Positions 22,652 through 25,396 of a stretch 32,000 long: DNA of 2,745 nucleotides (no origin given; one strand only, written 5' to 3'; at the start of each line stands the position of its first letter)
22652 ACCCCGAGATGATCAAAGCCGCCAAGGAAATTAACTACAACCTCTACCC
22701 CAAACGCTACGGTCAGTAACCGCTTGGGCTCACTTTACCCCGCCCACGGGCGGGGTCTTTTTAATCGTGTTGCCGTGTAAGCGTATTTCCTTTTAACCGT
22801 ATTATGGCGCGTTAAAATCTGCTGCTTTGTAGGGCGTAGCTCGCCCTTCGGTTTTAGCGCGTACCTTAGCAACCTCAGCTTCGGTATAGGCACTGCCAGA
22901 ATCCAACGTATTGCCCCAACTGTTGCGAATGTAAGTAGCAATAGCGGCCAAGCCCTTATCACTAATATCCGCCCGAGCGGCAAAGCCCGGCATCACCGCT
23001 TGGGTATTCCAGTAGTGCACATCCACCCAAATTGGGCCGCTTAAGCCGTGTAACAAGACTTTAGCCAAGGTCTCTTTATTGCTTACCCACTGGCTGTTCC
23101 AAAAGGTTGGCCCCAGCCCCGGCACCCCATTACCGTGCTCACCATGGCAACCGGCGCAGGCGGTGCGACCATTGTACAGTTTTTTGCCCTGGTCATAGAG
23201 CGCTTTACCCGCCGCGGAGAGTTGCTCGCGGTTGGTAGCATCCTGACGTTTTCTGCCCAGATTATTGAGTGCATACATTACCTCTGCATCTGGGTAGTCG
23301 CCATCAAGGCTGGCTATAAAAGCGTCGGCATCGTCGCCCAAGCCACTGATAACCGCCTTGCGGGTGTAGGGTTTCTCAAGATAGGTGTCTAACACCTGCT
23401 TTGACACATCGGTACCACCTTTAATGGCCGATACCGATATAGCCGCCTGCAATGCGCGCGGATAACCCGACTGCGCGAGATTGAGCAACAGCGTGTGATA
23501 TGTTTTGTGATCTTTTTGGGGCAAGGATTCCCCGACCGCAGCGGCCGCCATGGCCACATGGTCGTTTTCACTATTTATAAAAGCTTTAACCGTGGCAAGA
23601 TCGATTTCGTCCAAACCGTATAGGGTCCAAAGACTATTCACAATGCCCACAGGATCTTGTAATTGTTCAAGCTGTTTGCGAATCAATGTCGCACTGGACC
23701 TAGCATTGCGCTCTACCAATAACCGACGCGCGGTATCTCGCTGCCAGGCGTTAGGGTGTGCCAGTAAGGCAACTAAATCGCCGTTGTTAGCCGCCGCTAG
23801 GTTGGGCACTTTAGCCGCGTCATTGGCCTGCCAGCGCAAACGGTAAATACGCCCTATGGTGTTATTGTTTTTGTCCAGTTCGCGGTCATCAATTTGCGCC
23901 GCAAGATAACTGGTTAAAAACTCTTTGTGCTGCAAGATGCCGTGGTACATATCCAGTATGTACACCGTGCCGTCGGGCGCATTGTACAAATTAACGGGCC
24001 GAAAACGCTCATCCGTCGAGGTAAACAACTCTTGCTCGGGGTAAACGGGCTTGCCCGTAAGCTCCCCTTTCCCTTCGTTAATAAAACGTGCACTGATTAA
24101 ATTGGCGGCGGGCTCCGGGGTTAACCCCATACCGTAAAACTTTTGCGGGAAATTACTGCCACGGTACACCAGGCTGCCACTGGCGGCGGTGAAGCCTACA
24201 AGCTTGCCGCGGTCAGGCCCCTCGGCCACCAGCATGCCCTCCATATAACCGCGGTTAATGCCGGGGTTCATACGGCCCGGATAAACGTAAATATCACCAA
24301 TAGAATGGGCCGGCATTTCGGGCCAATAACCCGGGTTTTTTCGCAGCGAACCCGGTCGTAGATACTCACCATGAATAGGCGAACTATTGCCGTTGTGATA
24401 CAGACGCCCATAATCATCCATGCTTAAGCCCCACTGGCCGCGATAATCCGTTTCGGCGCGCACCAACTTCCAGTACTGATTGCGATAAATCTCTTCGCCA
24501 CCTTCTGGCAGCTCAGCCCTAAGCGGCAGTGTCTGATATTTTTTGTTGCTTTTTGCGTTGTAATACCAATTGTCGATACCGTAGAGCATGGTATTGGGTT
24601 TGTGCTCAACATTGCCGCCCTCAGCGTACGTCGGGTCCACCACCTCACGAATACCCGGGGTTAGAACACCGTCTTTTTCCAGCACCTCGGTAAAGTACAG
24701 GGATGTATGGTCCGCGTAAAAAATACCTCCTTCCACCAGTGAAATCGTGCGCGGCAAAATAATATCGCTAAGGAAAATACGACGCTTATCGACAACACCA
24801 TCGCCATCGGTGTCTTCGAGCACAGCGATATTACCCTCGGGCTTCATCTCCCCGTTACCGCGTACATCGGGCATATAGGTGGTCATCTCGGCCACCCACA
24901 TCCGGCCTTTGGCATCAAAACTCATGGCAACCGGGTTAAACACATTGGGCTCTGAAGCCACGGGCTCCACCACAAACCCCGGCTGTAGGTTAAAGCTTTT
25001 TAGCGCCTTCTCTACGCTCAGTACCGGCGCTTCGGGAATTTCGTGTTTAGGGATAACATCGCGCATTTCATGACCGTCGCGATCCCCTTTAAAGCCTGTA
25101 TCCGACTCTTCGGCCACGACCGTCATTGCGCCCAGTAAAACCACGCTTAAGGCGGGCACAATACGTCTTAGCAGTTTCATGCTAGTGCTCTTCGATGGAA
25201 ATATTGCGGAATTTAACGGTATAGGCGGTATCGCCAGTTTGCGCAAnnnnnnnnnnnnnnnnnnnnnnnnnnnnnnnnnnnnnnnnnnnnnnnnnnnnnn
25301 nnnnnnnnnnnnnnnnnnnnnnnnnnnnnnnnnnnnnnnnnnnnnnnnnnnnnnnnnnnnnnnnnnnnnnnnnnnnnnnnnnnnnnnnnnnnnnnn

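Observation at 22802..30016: Four-gene operon of two heme-c-linked dehydrogenase-like beta-propeller/HEAT proteins, a DUF1080 protein and a small secreted protein inside an agarolytic locus, a candidate periplasmic oxidative glycan-processing system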

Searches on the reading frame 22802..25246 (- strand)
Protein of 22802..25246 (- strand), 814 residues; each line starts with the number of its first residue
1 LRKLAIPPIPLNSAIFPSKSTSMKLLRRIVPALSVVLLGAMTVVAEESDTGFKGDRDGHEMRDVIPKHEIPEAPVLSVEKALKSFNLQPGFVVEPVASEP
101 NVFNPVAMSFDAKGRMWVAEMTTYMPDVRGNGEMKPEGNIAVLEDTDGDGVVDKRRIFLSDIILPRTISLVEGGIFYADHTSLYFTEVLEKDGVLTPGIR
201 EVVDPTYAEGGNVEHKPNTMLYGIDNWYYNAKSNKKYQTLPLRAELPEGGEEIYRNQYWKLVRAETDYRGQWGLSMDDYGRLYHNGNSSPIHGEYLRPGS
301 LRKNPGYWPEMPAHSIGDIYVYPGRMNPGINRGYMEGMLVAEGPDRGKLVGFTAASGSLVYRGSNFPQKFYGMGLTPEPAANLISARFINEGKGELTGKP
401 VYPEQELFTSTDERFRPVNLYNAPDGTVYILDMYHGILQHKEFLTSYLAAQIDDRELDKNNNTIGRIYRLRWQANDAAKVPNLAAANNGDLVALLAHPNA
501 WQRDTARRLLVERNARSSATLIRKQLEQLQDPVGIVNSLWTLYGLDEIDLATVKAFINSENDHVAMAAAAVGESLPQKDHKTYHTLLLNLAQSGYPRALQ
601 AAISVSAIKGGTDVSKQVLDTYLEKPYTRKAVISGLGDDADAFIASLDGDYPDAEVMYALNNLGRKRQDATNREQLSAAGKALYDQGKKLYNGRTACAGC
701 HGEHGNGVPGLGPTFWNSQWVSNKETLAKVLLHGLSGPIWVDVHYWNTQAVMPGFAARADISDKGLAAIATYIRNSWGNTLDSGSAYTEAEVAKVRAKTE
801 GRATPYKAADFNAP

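Call 5: search_protein_families(library=pfam, proteins=[window:22802-25246:-], max_evalue=0.01)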
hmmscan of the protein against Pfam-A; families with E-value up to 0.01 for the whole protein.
window:22802-25246:- (814 aa): 3 families
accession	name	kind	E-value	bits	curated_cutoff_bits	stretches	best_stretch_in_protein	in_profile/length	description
PF23500.1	DUF7133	-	1.9e-81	274.8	27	1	77-471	1-382/385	Domain of unknown function (DUF7133)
PF00034.26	Cytochrom_C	-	1.2e-09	39.8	21.3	1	686-777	3-90/90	Cytochrome c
PF13442.11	Cytochrome_CBB3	-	4.8e-08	33.6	27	1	684-773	3-68/68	Cytochrome C oxidase, cbb3-type, subunit III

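Call 9: search_protein_families(library=ncbifam, proteins=[window:22802-25180:-], max_evalue=0.001)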
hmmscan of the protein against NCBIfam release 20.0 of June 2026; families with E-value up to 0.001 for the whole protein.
window:22802-25180:- (792 aa): 2 families
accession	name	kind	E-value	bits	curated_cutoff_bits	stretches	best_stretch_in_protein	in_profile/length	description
TIGR02604.1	Piru_Ver_Nterm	subfamily_domain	4.1e-53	181.1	122.2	1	68-448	1-363/367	PVC-type heme-binding CxxCH protein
TIGR00782.1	ccoP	equivalog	0.0003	20.2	179.95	1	658-751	199-278/285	cytochrome-c oxidase, cbb3-type subunit III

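Call 22: find_homologous_proteins(query=window:22802-25180:-, max_evalue=1e-10)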
Query window:22802-25180:- (792 aa): 4639 proteins with E <= 1e-10 among 8000 candidates; the best 120 are listed.
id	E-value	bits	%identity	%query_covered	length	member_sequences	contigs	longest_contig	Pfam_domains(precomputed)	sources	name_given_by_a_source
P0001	0.0e+0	1691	92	100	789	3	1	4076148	PF23500.2,PF13442.12,PF00034.27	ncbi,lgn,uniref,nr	ncbi:PVC-type heme-binding CxxCH protein [Gilvimarinus agarilyticus]|uniref:PVC-type heme-binding Cx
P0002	0.0e+0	1498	82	99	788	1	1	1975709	PF23500.2,PF13442.12,PF00034.27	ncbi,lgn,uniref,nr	ncbi:PVC-type heme-binding CxxCH protein [Gilvimarinus polysaccharolyticus]|uniref:PVC-type heme-bin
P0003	0.0e+0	1437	79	97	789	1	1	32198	PF23500.2,PF13442.12,PF00034.27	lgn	-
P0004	0.0e+0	1409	76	99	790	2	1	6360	PF23500.2,PF13442.12,PF00034.27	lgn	-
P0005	0.0e+0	1333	72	98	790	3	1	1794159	PF23500.2,PF13442.12,PF00034.27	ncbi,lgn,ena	-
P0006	0.0e+0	1247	68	99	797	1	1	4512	PF23500.2,PF13442.12,PF00034.27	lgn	-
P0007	0.0e+0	1221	66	100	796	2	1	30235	PF23500.2,PF13442.12,PF00034.27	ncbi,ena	-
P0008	0.0e+0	1219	66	100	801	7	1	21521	PF23500.2,PF13442.12,PF00034.27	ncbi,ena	-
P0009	0.0e+0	1215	64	100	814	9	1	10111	PF23500.2,PF13442.12,PF00034.27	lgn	-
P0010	0.0e+0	1214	68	95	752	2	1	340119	PF23500.2,PF13442.12,PF00034.27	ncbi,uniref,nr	ncbi:c-type cytochrome [Marinihelvus fidelis]|uniref:C-type cytochrome n=2 Tax=Marinihelvus fidelis 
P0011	0.0e+0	1210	66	97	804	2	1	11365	PF23500.2,PF13442.12,PF00034.27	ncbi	-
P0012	0.0e+0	1206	66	100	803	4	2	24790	PF23500.2,PF13442.12,PF00034.27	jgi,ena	-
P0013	0.0e+0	1205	64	100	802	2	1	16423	PF23500.2,PF13442.12,PF00034.27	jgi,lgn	jgi:putative membrane-bound dehydrogenase-like protein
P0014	0.0e+0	1205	66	98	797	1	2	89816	PF23500.2,PF13442.12,PF00034.27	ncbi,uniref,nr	ncbi:c-type cytochrome [Gilvimarinus sp. SDUM040013]|uniref:PVC-type heme-binding CxxCH protein n=1 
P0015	0.0e+0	1201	65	100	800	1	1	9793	PF23500.2,PF13442.12,PF00034.27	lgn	-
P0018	0.0e+0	1197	65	99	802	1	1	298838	PF23500.2,PF13442.12,PF00034.27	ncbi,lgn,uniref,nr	ncbi:PVC-type heme-binding CxxCH protein [Marinimicrobium agarilyticum]|uniref:PVC-type heme-binding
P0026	0.0e+0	1074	60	98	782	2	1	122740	PF23500.2,PF00034.27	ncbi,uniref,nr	ncbi:hypothetical protein XM47_12440 [Catenovulum maritimum]|uniref:Cytochrome c domain-containing p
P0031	0.0e+0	1031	59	97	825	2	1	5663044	PF23500.2,PF00034.27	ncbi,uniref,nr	ncbi:hypothetical protein C2869_02610 [Saccharobesus litoralis]|uniref:Cytochrome c domain-containin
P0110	1.2e-230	786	50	96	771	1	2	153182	PF23500.2,PF13442.12,PF00034.27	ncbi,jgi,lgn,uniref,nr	ncbi:hypothetical protein LNTAR_02277 [Lentisphaera araneosa HTCC2155]|jgi:putative membrane-bound d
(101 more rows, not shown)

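Call 24: find_related_loci(query=A1, collection=genome_contigs, flank=10000)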
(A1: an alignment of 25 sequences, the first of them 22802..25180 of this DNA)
Query A1 (792 aa) in genome_contigs; peptide patterns used: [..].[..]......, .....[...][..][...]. (x = any residue, [..] = any of these).
599 stretches matched a pattern (row limit reached: there are more); 592 encode a relative of the query (tblastn E <= 1e-3); the best 80 are kept; 80 distinct loci.
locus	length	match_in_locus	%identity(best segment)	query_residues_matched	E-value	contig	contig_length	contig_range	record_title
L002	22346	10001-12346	82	8-789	0e+0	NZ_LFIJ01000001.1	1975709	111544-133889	Gilvimarinus polysaccharolyticus strain YN3 Scaffold1, whole genome shotgun sequence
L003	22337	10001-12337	72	14-789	0e+0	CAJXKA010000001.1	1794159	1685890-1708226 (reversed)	MAG TPA_asm: uncultured Oceanospirillales bacterium isolate SRR6201692_bin.5_MetaBAT_v2.12.1_MAG genome assembly, contig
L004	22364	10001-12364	60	6-789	0e+0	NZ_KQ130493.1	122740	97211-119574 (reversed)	Catenovulum maritimum strain Q1 scaffold12, whole genome shotgun sequence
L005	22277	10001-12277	56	31-790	0e+0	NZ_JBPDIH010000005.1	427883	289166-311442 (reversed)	Thalassotalea sp. PLHSN55 NODE_5_length_427883_cov_498.275263, whole genome shotgun sequence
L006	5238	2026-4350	50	13-789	0e+0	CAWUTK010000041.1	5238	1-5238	MAG: uncultured Opitutales bacterium isolate HER19_SLT_250_bin_16_1 genome assembly, contig: HER19_SLT_250_bin_16-read_3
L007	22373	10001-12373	65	4-789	0e+0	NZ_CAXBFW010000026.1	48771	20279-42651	MAG: uncultured Gilvimarinus sp. isolate ERR2762141_concoct_130 ERZ3421844.734, whole genome shotgun sequence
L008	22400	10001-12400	65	1-792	0e+0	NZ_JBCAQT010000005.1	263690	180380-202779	Marinimicrobium sp. C2-29 Scaffold5_1, whole genome shotgun sequence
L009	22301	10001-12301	51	16-787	0e+0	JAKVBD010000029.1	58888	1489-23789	MAG: Lentisphaerales bacterium isolate ALOHA_ZT_19 ZT-Lentisphaerales-1_29, whole genome shotgun sequence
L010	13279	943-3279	48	10-790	0e+0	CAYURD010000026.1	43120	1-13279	MAG TPA_asm: uncultured Glaciecola sp. isolate SRP268394_co2_148 genome assembly, contig: NODE_1088_length_43120_cov_7.3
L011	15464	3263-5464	42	29-790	0e+0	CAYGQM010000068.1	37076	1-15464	MAG TPA_asm: uncultured Opitutaceae bacterium isolate ERP117304_co3_273 genome assembly, contig: NODE_1667_length_37076_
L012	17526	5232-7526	41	4-789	9e-173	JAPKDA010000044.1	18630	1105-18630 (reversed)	MAG: Akkermansiaceae bacterium isolate ANT-78 NODE_651_length_18630_cov_17.434293, whole genome shotgun sequence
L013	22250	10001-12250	39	32-791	2e-169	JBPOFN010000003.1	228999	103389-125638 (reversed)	MAG: Thalassotalea sp. isolate MAG_38 MAG_38_3, whole genome shotgun sequence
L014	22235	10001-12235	38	31-789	2e-166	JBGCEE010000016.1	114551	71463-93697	MAG: Akkermansiaceae bacterium isolate SGMAG-55 contig16, whole genome shotgun sequence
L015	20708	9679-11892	40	42-789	9e-166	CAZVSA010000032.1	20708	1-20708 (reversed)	MAG TPA_asm: uncultured Luteolibacter sp. isolate SRP344714_co1_261 genome assembly, contig: NODE_4846_length_20708_cov_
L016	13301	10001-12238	41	31-790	1e-164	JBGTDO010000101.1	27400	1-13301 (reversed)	MAG: Akkermansiaceae bacterium isolate JTS-RE145 k141_1882676, whole genome shotgun sequence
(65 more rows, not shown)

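Call 26: find_encoding_contigs(protein=P0001, flank=10000, max_places=1)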
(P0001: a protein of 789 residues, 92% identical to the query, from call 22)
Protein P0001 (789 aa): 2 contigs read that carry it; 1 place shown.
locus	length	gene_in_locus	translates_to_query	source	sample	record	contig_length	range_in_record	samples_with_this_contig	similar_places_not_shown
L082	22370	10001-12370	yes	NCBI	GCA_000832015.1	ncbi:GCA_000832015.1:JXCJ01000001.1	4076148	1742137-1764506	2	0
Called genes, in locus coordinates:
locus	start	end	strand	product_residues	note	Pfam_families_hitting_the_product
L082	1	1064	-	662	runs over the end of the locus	PF17892:Cadherin_5, PF17963:Big_9 (weak)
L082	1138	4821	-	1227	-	PF07715:Plug, PF00593:TonB_dep_Rec_b-barrel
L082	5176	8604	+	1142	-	PF23500:DUF7133, PF13513:HEAT_EZ (faint), PF02985:HEAT (faint), PF00514:Arm (faint), PF03130:HEAT_PBS (faint), PF13646:HEAT_2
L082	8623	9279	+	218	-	PF18559:Exop_C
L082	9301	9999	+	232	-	PF06439:3keto-disac_hyd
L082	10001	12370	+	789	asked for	PF23500:DUF7133, PF00034:Cytochrom_C, PF13442:Cytochrome_CBB3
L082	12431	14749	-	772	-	PF17992:Agarase_CBM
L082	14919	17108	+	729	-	PF00384:Molybdopterin, PF01568:Molydop_binding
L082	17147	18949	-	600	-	-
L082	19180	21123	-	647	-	PF02129:Peptidase_S15 (faint), PF00561:Abhydrolase_1 (faint), PF01738:DLH, PF12146:Hydrolase_4 (faint), PF20434:BD-FAE, PF00326:Peptidase_S9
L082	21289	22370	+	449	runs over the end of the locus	PF01171:ATP_bind_3, PF09179:TilS, PF11734:TilS_C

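Call 27: find_encoding_contigs(protein=P0018, flank=10000, max_places=1)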
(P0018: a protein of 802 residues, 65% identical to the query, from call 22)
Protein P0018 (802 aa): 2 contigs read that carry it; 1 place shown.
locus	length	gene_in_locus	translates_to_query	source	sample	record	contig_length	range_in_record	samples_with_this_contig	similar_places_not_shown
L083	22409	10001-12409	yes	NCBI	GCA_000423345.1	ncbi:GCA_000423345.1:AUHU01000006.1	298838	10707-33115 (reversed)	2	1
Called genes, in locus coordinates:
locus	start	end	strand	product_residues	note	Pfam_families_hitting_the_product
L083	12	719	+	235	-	PF00117:GATase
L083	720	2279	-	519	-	PF00999:Na_H_Exchanger, PF02254:TrkA_N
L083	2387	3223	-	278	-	PF06439:3keto-disac_hyd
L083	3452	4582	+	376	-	-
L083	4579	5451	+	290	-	PF00561:Abhydrolase_1, PF12146:Hydrolase_4 (weak), PF12697:Abhydrolase_6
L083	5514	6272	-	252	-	PF00106:adh_short, PF01370:Epimerase, PF08659:KR, PF13561:adh_short_C2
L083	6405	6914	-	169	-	PF08327:AHSA1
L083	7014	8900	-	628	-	PF00144:Beta-lactamase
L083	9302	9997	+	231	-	PF06439:3keto-disac_hyd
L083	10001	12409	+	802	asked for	PF23500:DUF7133, PF00034:Cytochrom_C, PF13442:Cytochrome_CBB3 (weak)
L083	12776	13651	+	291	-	-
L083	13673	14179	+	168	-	-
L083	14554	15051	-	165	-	-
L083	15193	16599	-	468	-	PF12895:ANAPC3 (faint), PF13428:TPR_14 (faint), PF25063:ARM_TT21_C (weak), PF13432:TPR_16 (weak), PF14559:TPR_19 (weak), PF23914:TPR_CcmH_CycH, PF13432:TPR_16, PF14559:TPR_19 (weak), +10 more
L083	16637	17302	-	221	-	-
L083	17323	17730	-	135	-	PF02472:ExbD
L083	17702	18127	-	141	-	PF01618:MotA_ExbB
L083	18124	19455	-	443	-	PF01618:MotA_ExbB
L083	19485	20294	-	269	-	PF11932:DUF3450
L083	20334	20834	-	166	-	PF10973:DUF2799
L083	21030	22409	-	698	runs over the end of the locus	PF00486:Trans_reg_C, PF07676:PD40 (faint), PF26549:Tricorn_N (faint), PF26550:Tricorn_2nd (faint), PF25174:Beta-prop_THOC3 (faint)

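Call 28: find_encoding_contigs(protein=P0026, flank=10000, max_places=1)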
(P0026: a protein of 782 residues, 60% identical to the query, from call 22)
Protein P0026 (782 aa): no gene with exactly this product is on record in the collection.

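Call 30: search_solved_structures(query=A1, max_evalue=1)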
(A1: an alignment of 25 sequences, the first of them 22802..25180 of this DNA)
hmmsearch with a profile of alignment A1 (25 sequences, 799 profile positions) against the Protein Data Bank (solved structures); distinct sequences matched with E-value up to 1: 55.
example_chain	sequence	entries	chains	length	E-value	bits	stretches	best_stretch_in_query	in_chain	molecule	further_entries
2yqb_A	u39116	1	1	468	4.7e-22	81.2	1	660-786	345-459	COPPER-CONTAINING NITRITE REDUCTASE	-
5obo_A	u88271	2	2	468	4.7e-22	81.2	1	660-786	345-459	Nitrite reductase, copper-containing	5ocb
3ziy_A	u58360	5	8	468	4.7e-22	81.2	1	660-786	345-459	COPPER-CONTAINING NITRITE REDUCTASE | Nitrite reductase, copper-containing | Nitrite reductase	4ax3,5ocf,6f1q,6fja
3zbm_A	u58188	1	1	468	4.7e-22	81.2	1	660-786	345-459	COPPER-CONTAINING NITRITE REDUCTASE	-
7r2u_A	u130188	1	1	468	4.7e-22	81.2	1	660-786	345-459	Copper-containing nitrite reductase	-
9fom_A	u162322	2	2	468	4.7e-22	81.2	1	660-786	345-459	Copper-containing nitrite reductase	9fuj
6qq1_A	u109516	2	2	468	4.8e-22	81.2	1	661-786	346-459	Copper-containing nitrite reductase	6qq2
7qq2_A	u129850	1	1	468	4.9e-22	81.1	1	661-786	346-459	Copper-containing nitrite reductase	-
6qpz_A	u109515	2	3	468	5e-22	81.1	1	661-786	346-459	Copper-containing nitrite reductase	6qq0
6qpv_A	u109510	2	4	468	5.1e-22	81.1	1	661-786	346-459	Copper-containing nitrite reductase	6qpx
9fui_A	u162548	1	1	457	7.3e-22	80.6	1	660-785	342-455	Copper-containing nitrite reductase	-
9fuh_A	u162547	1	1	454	1.2e-21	79.9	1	660-785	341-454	Copper-containing nitrite reductase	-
8qgf_A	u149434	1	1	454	1.2e-21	79.9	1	660-785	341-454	Copper-containing nitrite reductase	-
9fuk_A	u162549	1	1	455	1.2e-21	79.9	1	660-785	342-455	Copper-containing nitrite reductase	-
2zoo_A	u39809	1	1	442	2e-18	69.2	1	663-784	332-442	Probable nitrite reductase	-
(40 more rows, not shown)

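Call 47: predict_structure(alignment_id=A2)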
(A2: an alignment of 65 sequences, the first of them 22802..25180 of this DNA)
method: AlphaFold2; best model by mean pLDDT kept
length: 792 residues; sequences in the alignment: 65
mean_pLDDT: 91.0   pTM: 0.87
mean pLDDT of the five models: 91.0, 90.1, 88.7, 88.4, 87.5
residues with pLDDT >= 90: 581; 70-90: 164; 50-70: 37; < 50: 10
segments of 3 or more residues with pLDDT < 50: 1-3, 22-27
pLDDT, mean of each block of 10 residues (from residue 1): 52 57 55 78 90 96 98 97 97 97 93 95 93 97 95 95 97 96 85 87 95 95 94 98 87 96 90 94 88 94 90 89 95 94 98 97 97 95 97 96 98 91 92 90 97 96 98 98 98 97 96 98 98 97 98 97 98 97 94 98 96 95 92 93 84 91 91 72 79 85 91 85 75 81 94 80 83 91 84 46
secondary structure, 60 per line:
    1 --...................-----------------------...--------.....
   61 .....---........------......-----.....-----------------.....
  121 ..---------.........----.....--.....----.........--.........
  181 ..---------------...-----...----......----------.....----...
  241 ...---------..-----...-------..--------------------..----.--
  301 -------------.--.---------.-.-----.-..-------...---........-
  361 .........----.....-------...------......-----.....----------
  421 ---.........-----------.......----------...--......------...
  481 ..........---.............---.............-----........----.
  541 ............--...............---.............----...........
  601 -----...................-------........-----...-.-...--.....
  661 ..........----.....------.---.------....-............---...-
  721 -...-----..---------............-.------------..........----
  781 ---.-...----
elements in order (helices of 4 or more, strands of 3 or more residues): H3-21 H56-62 E63-65 E69-76 E83-88 E94-98 E116-122 E132-140 E145-149 E152-156 E161-169 E172-182 E198-200 E206-208 E213-218 E229-233 E238-243 E260-262 E352-356 E361-369 E374-378 E386-388 E395-400 E406-410 H424-432 E444-450 H466-471 H478-490 H494-506 H510-522 H528-535 H540-552 H555-569 H573-585 H590-600 H606-624 H632-639 H656-670 H675-679 H697-700 H702-711 E717-719 E722-724 H741-752 H767-776
